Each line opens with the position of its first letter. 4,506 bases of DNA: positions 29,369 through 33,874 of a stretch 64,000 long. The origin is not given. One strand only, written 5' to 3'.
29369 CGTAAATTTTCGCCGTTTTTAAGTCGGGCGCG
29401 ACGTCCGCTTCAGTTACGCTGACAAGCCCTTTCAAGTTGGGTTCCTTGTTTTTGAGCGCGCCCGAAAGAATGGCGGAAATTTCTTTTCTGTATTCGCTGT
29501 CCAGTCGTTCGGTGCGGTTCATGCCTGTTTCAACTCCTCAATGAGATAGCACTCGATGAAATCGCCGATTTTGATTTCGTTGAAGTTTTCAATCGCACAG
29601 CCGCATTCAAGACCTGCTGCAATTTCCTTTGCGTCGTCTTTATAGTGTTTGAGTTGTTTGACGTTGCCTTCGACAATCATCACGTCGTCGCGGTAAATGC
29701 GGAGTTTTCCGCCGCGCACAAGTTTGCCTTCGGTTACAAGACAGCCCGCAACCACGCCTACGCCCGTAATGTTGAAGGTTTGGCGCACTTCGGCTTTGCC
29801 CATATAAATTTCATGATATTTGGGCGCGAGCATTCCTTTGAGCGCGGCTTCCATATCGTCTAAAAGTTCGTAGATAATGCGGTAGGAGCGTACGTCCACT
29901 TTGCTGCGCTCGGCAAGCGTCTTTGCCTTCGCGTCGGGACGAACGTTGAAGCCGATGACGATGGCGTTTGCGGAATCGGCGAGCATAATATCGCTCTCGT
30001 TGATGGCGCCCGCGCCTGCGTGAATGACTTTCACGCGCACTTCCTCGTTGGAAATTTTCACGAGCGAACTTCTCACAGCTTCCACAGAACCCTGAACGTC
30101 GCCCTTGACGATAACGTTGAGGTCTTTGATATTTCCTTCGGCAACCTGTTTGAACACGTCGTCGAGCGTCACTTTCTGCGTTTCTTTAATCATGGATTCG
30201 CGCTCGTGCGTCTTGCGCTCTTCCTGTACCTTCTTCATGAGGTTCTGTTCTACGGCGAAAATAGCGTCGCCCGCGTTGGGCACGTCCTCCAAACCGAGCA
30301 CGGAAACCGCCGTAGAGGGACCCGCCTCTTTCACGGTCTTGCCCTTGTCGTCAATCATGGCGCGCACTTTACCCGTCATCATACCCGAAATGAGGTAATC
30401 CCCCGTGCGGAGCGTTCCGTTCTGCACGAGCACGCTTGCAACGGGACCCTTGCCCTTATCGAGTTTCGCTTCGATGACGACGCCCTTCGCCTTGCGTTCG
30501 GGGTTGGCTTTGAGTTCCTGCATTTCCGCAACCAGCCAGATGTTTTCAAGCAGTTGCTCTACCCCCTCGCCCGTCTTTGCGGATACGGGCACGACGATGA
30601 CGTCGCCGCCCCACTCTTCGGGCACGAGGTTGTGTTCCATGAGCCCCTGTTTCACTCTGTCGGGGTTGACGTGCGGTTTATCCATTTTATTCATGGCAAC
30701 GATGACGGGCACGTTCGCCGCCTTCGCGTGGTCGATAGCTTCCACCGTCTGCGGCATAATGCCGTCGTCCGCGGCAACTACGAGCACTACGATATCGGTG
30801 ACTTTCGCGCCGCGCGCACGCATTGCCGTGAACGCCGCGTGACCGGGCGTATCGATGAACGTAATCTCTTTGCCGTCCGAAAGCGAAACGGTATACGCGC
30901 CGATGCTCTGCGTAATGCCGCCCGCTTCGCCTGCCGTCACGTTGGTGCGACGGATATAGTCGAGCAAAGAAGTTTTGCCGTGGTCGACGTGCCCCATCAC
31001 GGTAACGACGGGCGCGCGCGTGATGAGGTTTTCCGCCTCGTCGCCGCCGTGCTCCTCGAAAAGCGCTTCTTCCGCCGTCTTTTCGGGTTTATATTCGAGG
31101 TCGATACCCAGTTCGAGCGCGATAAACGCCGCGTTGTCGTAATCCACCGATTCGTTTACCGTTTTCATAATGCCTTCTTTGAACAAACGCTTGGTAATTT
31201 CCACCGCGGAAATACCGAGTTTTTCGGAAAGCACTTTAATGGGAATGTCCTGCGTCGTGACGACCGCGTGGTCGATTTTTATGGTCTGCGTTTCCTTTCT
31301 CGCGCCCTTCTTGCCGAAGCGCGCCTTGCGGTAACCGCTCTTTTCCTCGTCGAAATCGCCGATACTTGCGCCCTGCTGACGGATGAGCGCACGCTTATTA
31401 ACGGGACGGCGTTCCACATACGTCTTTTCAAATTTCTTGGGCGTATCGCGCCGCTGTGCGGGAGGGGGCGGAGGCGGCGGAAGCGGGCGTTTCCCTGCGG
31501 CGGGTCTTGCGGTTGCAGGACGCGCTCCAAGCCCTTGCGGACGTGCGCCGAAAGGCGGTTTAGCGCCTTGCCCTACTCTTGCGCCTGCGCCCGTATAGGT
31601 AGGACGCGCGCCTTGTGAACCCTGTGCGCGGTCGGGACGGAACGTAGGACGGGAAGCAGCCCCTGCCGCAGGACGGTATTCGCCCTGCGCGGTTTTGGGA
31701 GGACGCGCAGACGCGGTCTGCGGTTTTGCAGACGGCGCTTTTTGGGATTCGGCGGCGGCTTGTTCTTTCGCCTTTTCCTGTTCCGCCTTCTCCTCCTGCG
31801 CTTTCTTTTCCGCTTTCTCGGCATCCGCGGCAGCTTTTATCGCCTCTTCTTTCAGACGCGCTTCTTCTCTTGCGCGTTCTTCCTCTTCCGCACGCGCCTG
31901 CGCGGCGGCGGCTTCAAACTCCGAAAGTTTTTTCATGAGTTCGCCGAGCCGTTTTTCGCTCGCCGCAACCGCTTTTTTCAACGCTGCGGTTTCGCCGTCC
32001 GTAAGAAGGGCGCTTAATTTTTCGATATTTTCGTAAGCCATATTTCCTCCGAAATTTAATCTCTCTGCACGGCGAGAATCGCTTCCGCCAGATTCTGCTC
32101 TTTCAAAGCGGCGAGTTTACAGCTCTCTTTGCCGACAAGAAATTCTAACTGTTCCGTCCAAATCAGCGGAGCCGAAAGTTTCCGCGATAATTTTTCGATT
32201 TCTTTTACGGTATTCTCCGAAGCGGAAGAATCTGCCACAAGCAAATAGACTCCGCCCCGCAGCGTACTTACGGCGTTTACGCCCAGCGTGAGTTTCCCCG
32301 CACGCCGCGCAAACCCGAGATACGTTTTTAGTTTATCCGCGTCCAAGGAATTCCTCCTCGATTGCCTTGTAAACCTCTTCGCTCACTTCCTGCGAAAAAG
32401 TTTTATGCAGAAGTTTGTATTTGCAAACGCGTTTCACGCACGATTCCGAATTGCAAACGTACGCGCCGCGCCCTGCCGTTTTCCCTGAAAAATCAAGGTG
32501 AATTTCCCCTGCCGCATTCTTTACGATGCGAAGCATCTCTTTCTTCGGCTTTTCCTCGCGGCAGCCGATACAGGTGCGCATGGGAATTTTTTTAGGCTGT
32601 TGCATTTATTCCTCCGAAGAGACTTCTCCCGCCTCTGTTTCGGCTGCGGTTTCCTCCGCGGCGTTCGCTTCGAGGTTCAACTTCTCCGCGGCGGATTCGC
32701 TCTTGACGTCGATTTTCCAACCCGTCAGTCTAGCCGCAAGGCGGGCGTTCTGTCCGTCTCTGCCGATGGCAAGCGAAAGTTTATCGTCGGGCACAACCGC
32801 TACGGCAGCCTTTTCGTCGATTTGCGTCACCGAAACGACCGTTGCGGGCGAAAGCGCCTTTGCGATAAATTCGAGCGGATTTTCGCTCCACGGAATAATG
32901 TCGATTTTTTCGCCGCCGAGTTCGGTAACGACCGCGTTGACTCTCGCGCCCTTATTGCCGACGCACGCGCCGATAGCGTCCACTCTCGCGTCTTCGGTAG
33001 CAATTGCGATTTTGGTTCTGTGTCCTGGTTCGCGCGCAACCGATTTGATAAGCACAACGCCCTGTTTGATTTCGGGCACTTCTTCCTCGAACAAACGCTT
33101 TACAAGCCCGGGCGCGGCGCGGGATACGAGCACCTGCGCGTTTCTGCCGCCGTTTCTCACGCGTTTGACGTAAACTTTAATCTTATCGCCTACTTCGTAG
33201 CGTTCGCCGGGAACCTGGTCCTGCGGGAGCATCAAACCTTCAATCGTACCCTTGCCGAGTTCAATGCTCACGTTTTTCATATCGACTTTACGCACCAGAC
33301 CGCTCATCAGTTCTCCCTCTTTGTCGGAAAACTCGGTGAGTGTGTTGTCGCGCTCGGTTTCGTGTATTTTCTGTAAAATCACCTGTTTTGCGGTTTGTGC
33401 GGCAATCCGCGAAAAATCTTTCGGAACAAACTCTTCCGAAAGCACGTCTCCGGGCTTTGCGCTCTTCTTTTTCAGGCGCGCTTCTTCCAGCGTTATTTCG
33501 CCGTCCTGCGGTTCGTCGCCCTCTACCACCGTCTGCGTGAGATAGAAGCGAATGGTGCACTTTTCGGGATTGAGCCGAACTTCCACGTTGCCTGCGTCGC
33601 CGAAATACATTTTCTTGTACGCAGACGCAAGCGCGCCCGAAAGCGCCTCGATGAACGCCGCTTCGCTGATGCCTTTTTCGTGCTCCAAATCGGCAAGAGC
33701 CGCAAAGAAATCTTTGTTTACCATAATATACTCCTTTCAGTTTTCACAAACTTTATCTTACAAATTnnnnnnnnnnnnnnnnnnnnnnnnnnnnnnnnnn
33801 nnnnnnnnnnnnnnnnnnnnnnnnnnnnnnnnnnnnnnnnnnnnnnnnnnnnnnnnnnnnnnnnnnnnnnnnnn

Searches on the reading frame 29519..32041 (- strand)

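Call 94: search_protein_families(library=ncbifam, proteins=[window:29519-32041:-], max_evalue=1e-10)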
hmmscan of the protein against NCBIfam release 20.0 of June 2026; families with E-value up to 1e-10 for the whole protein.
window:29519-32041:- (840 aa): 20 families
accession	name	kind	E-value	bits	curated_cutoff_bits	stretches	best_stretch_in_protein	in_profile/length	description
TIGR00487.1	IF-2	equivalog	7.1e-240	797.7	424.4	1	256-839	2-584/587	translation initiation factor IF-2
NF003078.0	PRK04004.1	equivalog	2.7e-62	211.2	468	2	340-455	8-140/598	translation initiation factor IF-2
TIGR00491.2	aIF-2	equivalog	2.1e-53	181.7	554.75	2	342-456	3-134/591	translation initiation factor IF-2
NF011418.0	PRK14845.1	equivalog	3.6e-43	147.5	756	2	357-455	475-590/1049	translation initiation factor IF-2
TIGR00231.1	small_GTP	domain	1.7e-31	109.2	42.5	1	344-500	4-161/164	GTP-binding protein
TIGR00475.1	selB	equivalog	9.5e-28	97.2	242.25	1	346-565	3-226/581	selenocysteine-specific translation elongation factor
TIGR01393.1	lepA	equivalog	1.4e-22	79.9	533.9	1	383-558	58-229/595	translation elongation factor 4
TIGR01394.1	TypA_BipA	equivalog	9.8e-18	63.7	757.3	1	346-598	4-288/594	translational GTPase TypA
NF009381.0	PRK12740.1-5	subfamily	8.5e-17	60.8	583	1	336-495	26-172/692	elongation factor G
NF012153.1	tet_protect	equivalog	1.9e-15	56.2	775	1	337-466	18-140/614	tetracycline resistance ribosomal protection protein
NF008969.0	PRK12317.1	subfamily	2.1e-15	56.2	502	1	375-576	70-286/426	elongation factor 1-alpha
NF009373.0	PRK12736.1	subfamily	2e-14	53.2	452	1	347-554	16-248/394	elongation factor Tu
TIGR00484.1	EF-G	equivalog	9e-14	50.5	659.4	1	372-469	57-153/691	elongation factor G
TIGR03680.1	eif2g_arch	equivalog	1.1e-13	51.2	514.5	1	391-506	81-197/407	translation initiation factor IF-2 subunit gamma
NF003077.0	PRK04000.1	equivalog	4.7e-13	49.1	315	0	391-506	85-201/412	translation initiation factor IF-2 subunit gamma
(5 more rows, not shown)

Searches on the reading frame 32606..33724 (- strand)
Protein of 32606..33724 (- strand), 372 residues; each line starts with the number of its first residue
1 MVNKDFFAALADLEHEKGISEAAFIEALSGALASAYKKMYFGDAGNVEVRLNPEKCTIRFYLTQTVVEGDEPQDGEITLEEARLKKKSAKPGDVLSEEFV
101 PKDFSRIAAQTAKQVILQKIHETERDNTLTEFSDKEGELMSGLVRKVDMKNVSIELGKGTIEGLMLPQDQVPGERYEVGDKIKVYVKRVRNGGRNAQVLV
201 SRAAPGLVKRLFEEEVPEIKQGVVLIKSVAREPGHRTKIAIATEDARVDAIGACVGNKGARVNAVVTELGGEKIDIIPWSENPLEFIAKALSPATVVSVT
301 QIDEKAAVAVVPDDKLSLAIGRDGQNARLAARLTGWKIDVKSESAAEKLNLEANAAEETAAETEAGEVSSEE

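Call 94: search_protein_families(library=ncbifam, proteins=[window:32606-33724:-], max_evalue=1e-10)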
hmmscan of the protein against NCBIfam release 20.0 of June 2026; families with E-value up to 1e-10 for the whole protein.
window:32606-33724:- (372 aa): 4 families
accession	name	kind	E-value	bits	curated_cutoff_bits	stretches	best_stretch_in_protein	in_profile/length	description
TIGR01953.1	NusA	equivalog_domain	1.7e-117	392.3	253.4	1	6-344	2-339/340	transcription termination factor NusA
NF006645.0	PRK09202.4-5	equivalog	3.1e-63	214.2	532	1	3-362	16-389/540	transcription termination/antitermination protein NusA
NF006642.0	PRK09202.4-1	equivalog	2.2e-37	128.8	687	1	77-348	102-380/614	transcription termination/antitermination protein NusA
TIGR01952.1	nusA_arch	equivalog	2e-12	47.6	74.35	1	249-341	42-136/141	NusA-like transcription termination signal-binding factor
